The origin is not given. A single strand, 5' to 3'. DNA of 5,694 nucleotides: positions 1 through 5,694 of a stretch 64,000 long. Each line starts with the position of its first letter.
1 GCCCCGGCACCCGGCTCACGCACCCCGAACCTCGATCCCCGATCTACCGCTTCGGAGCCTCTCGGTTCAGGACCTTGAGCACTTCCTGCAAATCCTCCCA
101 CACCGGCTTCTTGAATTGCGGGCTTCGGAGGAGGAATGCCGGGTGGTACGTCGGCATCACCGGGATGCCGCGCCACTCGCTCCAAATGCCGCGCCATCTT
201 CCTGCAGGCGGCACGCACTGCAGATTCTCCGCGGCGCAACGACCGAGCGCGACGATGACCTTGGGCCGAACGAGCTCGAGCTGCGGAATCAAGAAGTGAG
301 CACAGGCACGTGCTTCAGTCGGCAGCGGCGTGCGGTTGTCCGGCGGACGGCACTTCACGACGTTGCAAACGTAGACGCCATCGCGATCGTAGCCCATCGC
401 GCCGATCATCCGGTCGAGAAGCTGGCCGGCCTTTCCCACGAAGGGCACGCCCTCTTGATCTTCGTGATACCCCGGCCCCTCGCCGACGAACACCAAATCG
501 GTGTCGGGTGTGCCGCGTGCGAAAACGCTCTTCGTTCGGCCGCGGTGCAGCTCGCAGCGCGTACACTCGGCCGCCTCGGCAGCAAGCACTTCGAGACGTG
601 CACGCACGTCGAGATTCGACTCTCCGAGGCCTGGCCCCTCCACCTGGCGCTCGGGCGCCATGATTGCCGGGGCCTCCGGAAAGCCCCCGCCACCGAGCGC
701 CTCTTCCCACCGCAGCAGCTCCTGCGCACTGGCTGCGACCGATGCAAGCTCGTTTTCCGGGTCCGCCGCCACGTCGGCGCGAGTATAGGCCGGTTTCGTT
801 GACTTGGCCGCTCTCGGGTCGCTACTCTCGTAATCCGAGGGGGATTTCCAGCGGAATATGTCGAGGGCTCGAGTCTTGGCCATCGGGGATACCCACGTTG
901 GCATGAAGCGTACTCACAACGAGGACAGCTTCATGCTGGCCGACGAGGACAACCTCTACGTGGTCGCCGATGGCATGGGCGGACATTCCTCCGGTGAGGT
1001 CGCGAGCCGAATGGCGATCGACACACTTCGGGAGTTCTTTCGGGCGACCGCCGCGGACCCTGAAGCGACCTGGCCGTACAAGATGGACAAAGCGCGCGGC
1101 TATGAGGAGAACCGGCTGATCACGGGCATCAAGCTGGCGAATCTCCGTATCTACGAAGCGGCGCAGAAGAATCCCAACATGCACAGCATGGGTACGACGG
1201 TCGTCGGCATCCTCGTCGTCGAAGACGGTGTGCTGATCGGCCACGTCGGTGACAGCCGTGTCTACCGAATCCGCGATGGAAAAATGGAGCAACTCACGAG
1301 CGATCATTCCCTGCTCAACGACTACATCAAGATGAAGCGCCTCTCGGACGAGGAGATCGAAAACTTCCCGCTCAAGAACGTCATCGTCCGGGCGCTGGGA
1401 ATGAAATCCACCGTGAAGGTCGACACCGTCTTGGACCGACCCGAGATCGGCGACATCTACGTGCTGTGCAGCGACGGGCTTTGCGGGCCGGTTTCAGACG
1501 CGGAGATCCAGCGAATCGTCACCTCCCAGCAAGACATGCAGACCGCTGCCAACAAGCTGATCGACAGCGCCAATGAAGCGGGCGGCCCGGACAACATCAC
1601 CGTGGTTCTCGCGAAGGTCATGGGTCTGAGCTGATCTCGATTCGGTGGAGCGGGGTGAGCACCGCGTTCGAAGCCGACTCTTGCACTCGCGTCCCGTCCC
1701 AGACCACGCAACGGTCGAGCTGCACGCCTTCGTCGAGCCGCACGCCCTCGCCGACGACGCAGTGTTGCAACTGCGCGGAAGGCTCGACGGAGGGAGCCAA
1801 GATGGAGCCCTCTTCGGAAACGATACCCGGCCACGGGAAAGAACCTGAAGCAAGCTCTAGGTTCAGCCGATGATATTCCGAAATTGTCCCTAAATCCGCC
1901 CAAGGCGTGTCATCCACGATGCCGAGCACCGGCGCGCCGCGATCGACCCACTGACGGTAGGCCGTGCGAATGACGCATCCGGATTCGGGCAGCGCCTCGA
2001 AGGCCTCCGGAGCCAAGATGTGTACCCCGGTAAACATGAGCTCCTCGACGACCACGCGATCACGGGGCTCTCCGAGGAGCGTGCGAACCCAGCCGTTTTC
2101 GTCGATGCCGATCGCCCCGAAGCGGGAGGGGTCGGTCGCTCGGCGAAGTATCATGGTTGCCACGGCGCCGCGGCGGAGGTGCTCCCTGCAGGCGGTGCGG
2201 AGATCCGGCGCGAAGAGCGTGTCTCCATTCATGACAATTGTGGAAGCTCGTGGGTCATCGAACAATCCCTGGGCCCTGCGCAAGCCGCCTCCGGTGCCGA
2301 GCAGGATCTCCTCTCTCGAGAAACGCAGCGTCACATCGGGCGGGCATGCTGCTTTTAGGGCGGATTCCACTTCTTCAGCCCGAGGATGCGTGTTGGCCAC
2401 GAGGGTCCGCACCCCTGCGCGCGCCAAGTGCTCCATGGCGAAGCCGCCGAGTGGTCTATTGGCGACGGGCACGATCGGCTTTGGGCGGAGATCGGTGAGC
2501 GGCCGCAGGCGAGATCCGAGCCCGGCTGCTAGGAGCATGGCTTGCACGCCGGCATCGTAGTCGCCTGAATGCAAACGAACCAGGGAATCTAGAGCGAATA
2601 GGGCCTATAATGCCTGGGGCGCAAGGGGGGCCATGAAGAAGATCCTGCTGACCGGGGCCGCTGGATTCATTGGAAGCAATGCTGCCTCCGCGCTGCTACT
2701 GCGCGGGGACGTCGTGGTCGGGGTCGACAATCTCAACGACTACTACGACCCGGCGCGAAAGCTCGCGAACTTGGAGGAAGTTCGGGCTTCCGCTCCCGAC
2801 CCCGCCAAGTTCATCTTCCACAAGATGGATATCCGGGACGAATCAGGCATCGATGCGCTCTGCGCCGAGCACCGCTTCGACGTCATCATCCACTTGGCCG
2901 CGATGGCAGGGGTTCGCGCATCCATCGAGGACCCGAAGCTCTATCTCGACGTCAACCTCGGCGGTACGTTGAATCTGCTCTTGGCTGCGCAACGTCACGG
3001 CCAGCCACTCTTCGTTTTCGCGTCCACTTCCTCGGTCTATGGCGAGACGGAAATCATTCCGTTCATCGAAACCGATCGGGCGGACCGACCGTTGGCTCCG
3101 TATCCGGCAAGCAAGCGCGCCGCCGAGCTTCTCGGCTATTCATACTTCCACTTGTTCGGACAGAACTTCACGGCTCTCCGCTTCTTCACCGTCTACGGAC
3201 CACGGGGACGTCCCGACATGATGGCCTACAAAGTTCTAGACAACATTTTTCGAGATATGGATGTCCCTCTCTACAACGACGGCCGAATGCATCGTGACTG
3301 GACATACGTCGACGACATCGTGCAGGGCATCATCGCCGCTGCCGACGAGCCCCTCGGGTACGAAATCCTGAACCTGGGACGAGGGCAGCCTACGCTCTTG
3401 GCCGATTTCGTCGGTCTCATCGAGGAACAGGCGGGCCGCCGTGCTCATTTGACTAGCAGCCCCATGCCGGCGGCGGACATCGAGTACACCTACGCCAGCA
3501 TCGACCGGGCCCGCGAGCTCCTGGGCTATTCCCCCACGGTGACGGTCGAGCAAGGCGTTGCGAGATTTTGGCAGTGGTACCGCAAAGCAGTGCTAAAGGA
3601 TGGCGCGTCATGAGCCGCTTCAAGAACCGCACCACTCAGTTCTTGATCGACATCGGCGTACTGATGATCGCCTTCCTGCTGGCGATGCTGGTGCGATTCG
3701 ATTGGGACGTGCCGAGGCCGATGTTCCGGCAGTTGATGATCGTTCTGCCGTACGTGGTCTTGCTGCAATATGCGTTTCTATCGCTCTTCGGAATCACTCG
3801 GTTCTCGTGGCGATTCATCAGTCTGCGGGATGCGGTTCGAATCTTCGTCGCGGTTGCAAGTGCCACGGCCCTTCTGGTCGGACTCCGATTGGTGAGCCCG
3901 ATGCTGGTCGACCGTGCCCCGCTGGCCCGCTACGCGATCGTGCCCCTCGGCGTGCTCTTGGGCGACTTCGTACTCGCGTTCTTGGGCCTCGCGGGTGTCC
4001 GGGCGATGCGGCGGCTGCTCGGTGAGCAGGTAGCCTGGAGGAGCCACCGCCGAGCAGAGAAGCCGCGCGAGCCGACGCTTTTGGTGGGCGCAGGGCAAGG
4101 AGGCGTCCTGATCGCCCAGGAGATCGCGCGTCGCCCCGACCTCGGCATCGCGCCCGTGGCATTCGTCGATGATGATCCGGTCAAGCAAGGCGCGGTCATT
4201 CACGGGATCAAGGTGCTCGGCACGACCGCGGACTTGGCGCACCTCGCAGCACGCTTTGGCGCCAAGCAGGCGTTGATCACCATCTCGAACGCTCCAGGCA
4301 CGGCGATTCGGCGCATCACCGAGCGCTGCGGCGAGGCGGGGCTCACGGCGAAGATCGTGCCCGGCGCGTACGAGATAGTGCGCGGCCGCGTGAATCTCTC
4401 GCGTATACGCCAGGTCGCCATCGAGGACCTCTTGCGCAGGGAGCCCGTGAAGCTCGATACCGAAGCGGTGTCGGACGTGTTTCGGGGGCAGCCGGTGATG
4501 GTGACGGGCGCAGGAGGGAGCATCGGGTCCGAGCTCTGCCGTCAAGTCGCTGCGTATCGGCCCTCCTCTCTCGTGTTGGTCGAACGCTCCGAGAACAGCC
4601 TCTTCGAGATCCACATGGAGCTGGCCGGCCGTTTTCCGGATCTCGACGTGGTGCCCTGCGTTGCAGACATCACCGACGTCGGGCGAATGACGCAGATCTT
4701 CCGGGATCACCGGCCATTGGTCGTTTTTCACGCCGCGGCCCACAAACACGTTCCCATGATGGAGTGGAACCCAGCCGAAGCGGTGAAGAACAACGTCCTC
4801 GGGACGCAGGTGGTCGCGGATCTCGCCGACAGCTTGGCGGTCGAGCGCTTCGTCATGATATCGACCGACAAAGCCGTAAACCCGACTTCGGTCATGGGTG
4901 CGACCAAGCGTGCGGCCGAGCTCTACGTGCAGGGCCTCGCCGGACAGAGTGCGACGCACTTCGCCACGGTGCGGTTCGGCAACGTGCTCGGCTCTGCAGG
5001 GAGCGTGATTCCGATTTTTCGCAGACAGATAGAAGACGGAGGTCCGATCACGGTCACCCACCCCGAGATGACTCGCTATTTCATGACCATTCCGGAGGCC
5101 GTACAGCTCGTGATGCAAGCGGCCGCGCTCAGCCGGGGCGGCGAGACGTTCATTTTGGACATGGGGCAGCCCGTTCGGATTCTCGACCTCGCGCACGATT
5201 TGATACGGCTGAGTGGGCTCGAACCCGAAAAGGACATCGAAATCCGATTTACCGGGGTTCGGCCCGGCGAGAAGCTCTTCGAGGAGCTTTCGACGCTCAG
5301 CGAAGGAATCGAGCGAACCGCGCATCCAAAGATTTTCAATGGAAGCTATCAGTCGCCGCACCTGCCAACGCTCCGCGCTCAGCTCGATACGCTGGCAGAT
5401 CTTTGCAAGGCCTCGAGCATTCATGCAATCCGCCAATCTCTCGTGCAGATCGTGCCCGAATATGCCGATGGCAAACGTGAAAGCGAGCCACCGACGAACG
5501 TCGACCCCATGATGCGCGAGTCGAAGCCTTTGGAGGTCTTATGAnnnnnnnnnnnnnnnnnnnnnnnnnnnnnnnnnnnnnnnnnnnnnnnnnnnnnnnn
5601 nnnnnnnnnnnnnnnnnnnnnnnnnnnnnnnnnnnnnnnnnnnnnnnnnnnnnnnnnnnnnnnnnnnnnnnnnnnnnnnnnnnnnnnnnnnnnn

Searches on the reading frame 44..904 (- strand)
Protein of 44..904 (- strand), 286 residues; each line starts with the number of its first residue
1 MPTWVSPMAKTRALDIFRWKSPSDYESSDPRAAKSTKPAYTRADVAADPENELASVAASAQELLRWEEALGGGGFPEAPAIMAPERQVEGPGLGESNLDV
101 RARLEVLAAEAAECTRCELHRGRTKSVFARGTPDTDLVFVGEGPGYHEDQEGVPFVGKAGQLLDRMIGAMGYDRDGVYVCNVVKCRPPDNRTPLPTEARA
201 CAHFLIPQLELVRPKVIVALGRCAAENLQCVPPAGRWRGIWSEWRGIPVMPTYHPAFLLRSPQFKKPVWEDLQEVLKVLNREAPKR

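Call 7: search_protein_families(library=pfam, proteins=[window:44-904:-], max_evalue=0.001)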
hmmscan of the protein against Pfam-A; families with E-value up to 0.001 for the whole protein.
window:44-904:- (286 aa): 1 family
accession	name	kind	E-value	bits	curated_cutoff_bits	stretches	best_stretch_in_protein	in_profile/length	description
PF03167.25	UDG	-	1.4e-36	126.1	24.3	1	130-273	3-141/141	Uracil DNA glycosylase superfamily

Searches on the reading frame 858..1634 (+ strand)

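Call 7: search_protein_families(library=pfam, proteins=[window:858-1634:+], max_evalue=0.001)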
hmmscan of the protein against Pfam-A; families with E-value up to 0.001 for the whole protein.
window:858-1634:+ (258 aa): 2 families
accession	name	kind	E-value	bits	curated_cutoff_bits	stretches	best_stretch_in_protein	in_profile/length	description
PF13672.11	PP2C_2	-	3.5e-17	63.1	24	1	17-213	8-179/209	Protein phosphatase 2C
PF00481.26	PP2C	-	1.6e-09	38.2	20.3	1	26-151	29-141/255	Protein phosphatase 2C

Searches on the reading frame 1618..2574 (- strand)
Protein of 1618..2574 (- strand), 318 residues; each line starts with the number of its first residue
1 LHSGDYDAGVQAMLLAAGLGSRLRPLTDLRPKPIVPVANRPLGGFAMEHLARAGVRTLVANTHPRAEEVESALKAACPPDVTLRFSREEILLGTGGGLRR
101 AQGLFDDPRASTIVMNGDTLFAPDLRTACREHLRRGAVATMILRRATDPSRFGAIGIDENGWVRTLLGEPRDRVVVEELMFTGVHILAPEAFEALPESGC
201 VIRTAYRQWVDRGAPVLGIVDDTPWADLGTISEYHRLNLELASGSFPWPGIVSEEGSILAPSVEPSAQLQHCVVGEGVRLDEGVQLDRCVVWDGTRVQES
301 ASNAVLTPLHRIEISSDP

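Call 7: search_protein_families(library=pfam, proteins=[window:1618-2574:-], max_evalue=0.001)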
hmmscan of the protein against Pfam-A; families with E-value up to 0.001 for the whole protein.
window:1618-2574:- (318 aa): 3 families
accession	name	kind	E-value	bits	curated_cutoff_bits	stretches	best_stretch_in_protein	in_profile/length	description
PF00483.29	NTP_transferase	-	1.8e-28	100.2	21.2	1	12-242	2-243/245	Nucleotidyl transferase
PF12804.13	NTP_transf_3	-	4.1e-07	30.8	27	1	12-139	1-117/160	MobA-like NTP transferase domain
PF25084.1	LbH_EIF2B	-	0.00025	21.4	54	1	262-301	29-68/105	EIF2B subunit epsilon LbH domain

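Call 53: search_protein_families(library=ncbifam, proteins=[window:1618-2574:-], max_evalue=0.00001)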
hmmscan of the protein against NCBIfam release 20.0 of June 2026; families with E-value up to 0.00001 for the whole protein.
window:1618-2574:- (318 aa): 22 families
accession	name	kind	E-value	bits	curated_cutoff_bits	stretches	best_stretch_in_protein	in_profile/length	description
NF052502.1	man1P_GTase_Rv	exception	8.8e-44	149.8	440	1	11-302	2-295/352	mannose-1-phosphate guanylyltransferase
NF045761.1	NAMPUrTaseMurU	equivalog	8.8e-30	104.2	250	1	11-237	2-223/226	N-acetylmuramate alpha-1-phosphate uridylyltransferase MurU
TIGR03992.1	Arch_glmU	subfamily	1.1e-24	87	292.1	1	11-199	2-180/393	bifunctional sugar-1-phosphate nucleotidylyltransferase/acetyltransferase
NF045697.1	MurNAcPUrMurU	equivalog_domain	2.9e-22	79.2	370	1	13-229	1-216/229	N-acetylmuramate alpha-1-phosphate uridylyltransferase MurU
TIGR01208.1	rmlA_long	equivalog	5.4e-22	78.2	320.25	1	12-229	2-222/353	glucose-1-phosphate thymidylyltransferase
NF049965.1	GlMnHpPGnyltfHddC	equivalog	6.4e-19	68.5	300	1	11-194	2-174/221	D-glycero-D-manno-heptose 1-phosphate guanosyltransferase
NF041313.1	UDPGP_AglF_Halo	equivalog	1.9e-18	66.8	400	1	11-195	2-182/234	UTP--glucose-1-phosphate uridylyltransferase AglF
NF041173.1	Sug_nt_acttase_Thmprot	equivalog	5.2e-14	52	600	1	11-195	2-176/405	bifunctional sugar-1-phosphate nucleotidylyltransferase/acetyltransferase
NF002772.0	PRK02862.1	equivalog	1.4e-13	50.4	537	0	224-300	255-336/429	glucose-1-phosphate adenylyltransferase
TIGR02091.1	glgC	equivalog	1.9e-13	50.3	424.9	1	11-172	2-178/364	glucose-1-phosphate adenylyltransferase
NF002023.0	PRK00844.1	subfamily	2.5e-12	46.4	458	0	9-59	6-57/408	glucose-1-phosphate adenylyltransferase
NF010938.0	PRK14358.1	equivalog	5e-12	45.1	500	1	10-168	8-160/481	bifunctional N-acetylglucosamine-1-phosphate uridyltransferase/glucosamine-1-phosphate acetyltransferase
TIGR02623.1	G1P_cyt_trans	equivalog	1.6e-11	44.1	300.25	0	69-248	83-252/255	glucose-1-phosphate cytidylyltransferase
NF001947.0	PRK00725.1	subfamily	1.1e-10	40.9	470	0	11-63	18-71/426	glucose-1-phosphate adenylyltransferase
NF010935.0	PRK14355.1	equivalog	1.1e-10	40.7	718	1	10-168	4-157/459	bifunctional UDP-N-acetylglucosamine diphosphorylase/glucosamine-1-phosphate N-acetyltransferase GlmU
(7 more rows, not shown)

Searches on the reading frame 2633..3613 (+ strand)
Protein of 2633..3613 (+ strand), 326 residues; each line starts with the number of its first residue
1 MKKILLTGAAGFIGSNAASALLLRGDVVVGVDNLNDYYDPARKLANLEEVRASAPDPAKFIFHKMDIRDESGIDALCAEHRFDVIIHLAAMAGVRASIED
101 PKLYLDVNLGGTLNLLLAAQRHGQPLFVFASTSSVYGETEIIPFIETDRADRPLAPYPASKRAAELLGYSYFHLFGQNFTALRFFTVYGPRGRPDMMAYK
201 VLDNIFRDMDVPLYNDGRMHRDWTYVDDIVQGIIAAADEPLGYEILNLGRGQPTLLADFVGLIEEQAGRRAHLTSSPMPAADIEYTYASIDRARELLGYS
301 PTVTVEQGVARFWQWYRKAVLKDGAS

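Call 7: search_protein_families(library=pfam, proteins=[window:2633-3613:+], max_evalue=0.001)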
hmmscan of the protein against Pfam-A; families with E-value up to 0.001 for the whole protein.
window:2633-3613:+ (326 aa): 7 families
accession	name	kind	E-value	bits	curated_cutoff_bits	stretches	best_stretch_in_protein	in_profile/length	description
PF01370.27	Epimerase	-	7.4e-56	189.7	20.9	1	4-249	1-240/240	NAD dependent epimerase/dehydratase family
PF16363.11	GDP_Man_Dehyd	-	2.1e-52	179.1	27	1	5-311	1-331/332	GDP-mannose 4,6 dehydratase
PF01073.25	3Beta_HSD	-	2.6e-19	69.8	22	1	6-238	2-230/280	3-beta hydroxysteroid dehydrogenase/isomerase family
PF04321.23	RmlD_sub_bind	-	3.7e-15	56.2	27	1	3-241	2-201/287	RmlD substrate binding domain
PF02719.21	Polysacc_synt_2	-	3.4e-12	46.6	20.2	1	4-263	1-243/293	Polysaccharide biosynthesis protein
PF07993.18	NAD_binding_4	-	5.1e-07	29.5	20.1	1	6-167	1-187/258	Male sterility protein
PF00106.31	adh_short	-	0.00011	22.2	26.6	1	2-122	1-122/195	short chain dehydrogenase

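Call 53: search_protein_families(library=ncbifam, proteins=[window:2633-3613:+], max_evalue=0.00001)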
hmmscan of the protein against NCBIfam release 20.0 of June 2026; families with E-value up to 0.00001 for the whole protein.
window:2633-3613:+ (326 aa): 24 families
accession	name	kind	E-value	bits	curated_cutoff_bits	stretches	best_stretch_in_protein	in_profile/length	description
TIGR01181.1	dTDP_gluc_dehyt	equivalog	1.7e-43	148.9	365.1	1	3-318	1-313/321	dTDP-glucose 4,6-dehydratase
TIGR01179.1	galE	equivalog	5.8e-42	143.7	262.3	2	3-190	1-179/332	UDP-glucose 4-epimerase GalE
TIGR04180.1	EDH_00030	hypoth_equivalog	2.1e-36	125.6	475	1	4-302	1-295/297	NAD-dependent 4,6-dehydratase LegB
NF011728.1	PRK15181.1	equivalog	3.3e-34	118.4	760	1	2-317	16-338/348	Vi polysaccharide biosynthesis UDP-N-acetylglucosaminuronic acid C-4 epimerase TviC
TIGR02197.1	heptose_epim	equivalog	9.9e-34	116.9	274.6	1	4-318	1-315/316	ADP-glyceromanno-heptose 6-epimerase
NF007956.0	PRK10675.1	subfamily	8.7e-29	100.7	394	1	3-318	2-331/338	UDP-glucose 4-epimerase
NF007582.0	PRK10217.1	equivalog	1.4e-28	100.1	698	1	1-317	1-332/355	dTDP-glucose 4,6-dehydratase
NF007490.0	PRK10084.1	subfamily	8.6e-24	84.2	649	1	3-316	2-334/361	dTDP-glucose 4,6-dehydratase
TIGR02622.1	CDP_4_6_dhtase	equivalog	3.1e-21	75.9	278.45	1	2-177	5-174/352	CDP-glucose 4,6-dehydratase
NF043036.1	ErythonDh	equivalog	5.7e-20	71.7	325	1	3-208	2-200/321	D-erythronate dehydrogenase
TIGR01214.1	rmlD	equivalog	2.7e-13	49.6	224.05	1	3-239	1-199/285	dTDP-4-dehydrorhamnose reductase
NF047922.1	GDPFucSynFcl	equivalog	3.5e-13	49.7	500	1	64-318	36-303/308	GDP-L-fucose synthase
NF008872.0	PRK11908.1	equivalog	9.7e-13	47.9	294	1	1-249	1-252/349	bifunctional UDP-4-keto-pentose/UDP-xylose synthase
NF008360.0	PRK11150.1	equivalog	1.2e-12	47.7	452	1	4-318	2-308/310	ADP-glyceromanno-heptose 6-epimerase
NF042422.1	oxyalk_red_OleD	equivalog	2.4e-12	46.9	580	1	3-238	2-216/329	2-alkyl-3-oxoalkanoate reductase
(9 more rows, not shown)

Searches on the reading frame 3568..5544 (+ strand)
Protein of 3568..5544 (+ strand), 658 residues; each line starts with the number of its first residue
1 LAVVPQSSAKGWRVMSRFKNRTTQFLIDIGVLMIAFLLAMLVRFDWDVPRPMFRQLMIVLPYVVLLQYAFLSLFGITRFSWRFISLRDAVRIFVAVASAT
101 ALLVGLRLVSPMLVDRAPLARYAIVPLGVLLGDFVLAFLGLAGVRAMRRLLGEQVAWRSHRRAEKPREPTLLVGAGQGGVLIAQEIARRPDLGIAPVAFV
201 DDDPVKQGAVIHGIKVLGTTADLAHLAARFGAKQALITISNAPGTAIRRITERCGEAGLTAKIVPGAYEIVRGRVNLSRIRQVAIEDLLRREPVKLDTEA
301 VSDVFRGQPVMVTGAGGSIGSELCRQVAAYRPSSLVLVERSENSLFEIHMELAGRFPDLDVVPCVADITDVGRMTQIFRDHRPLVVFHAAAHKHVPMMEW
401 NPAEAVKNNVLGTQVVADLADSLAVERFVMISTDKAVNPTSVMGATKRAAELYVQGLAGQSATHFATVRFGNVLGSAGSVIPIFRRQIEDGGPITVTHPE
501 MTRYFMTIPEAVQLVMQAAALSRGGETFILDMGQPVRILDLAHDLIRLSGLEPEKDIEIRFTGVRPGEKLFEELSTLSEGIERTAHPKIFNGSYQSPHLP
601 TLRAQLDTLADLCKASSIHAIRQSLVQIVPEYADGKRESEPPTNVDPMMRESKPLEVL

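Call 7: search_protein_families(library=pfam, proteins=[window:3568-5544:+], max_evalue=0.001)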
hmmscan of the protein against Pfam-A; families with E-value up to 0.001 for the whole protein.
window:3568-5544:+ (658 aa): 9 families
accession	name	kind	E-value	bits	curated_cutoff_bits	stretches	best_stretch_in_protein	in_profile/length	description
PF02719.21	Polysacc_synt_2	-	2.7e-117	391.6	20.2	1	310-591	1-290/293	Polysaccharide biosynthesis protein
PF01370.27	Epimerase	-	6.2e-24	85.2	20.9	1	310-521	1-227/240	NAD dependent epimerase/dehydratase family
PF04321.23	RmlD_sub_bind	-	7.3e-15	55.2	27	1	310-479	3-157/287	RmlD substrate binding domain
PF16363.11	GDP_Man_Dehyd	-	1.8e-12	47.9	27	1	311-434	1-130/332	GDP-mannose 4,6 dehydratase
PF13727.12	CoA_binding_3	-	2.3e-10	41.2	25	1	81-265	9-175/175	CoA-binding domain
PF01073.25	3Beta_HSD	-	5e-06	26.2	22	1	311-442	1-125/280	3-beta hydroxysteroid dehydrogenase/isomerase family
PF13460.12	NAD_binding_10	-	6.7e-05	23.3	27.2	1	314-438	1-103/184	NAD(P)H-binding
PF00106.31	adh_short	-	0.00023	21.1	26.6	1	310-379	3-69/195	short chain dehydrogenase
PF07993.18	NAD_binding_4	-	0.00067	19.3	20.1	0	385-441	91-144/258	Male sterility protein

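Call 53: search_protein_families(library=ncbifam, proteins=[window:3568-5544:+], max_evalue=0.00001)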
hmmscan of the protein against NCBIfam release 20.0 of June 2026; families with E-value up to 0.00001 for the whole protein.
window:3568-5544:+ (658 aa): 17 families
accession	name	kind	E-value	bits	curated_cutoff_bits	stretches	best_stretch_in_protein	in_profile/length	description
TIGR03589.1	PseB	equivalog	2e-56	191.3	407.75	1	305-582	2-269/324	UDP-N-acetylglucosamine 4,6-dehydratase (inverting)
TIGR04130.1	FnlA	equivalog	2.2e-37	128.7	730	1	309-581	6-271/337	UDP-N-acetylglucosamine 4,6-dehydratase/5-epimerase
TIGR03025.1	EPS_sugtrans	subfamily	8.9e-19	68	295.55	1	26-285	1-242/445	exopolysaccharide biosynthesis polyprenyl glycosylphosphotransferase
TIGR03023.1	WcaJ_sugtrans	equivalog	7.5e-17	61.7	410.75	1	27-287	2-249/453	undecaprenyl-phosphate glucose phosphotransferase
TIGR01214.1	rmlD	equivalog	4.2e-14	52.3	224.05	1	310-457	2-138/285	dTDP-4-dehydrorhamnose reductase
TIGR01179.1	galE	equivalog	2.6e-12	46.2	262.3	1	310-476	2-179/332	UDP-glucose 4-epimerase GalE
TIGR02622.1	CDP_4_6_dhtase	equivalog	1.7e-11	43.8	278.45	1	304-438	1-134/352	CDP-glucose 4,6-dehydratase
TIGR01181.1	dTDP_gluc_dehyt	equivalog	1.1e-09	37.9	365.1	1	310-436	2-128/321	dTDP-glucose 4,6-dehydratase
NF045894.1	PKS_plus_SDR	equivalog_domain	1.5e-09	36.1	1740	1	305-461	1155-1319/1515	type I polyketide synthase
TIGR03022.1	WbaP_sugtrans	subfamily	1.7e-08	34.2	403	1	25-270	2-228/456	undecaprenyl-phosphate galactose phosphotransferase WbaP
TIGR04180.1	EDH_00030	hypoth_equivalog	3.2e-08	33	475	1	310-436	1-124/297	NAD-dependent 4,6-dehydratase LegB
NF007582.0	PRK10217.1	equivalog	2.9e-07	29.9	698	1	310-420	4-112/355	dTDP-glucose 4,6-dehydratase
NF007490.0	PRK10084.1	subfamily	3.5e-07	29.5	649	1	310-420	3-111/361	dTDP-glucose 4,6-dehydratase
NF007956.0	PRK10675.1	subfamily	4.1e-07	29.5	394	1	310-433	3-124/338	UDP-glucose 4-epimerase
NF041293.1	G6PDh_Azf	equivalog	5.9e-07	29.1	400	1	308-453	3-132/252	NAD-dependent glucose-6-phosphate dehydrogenase Azf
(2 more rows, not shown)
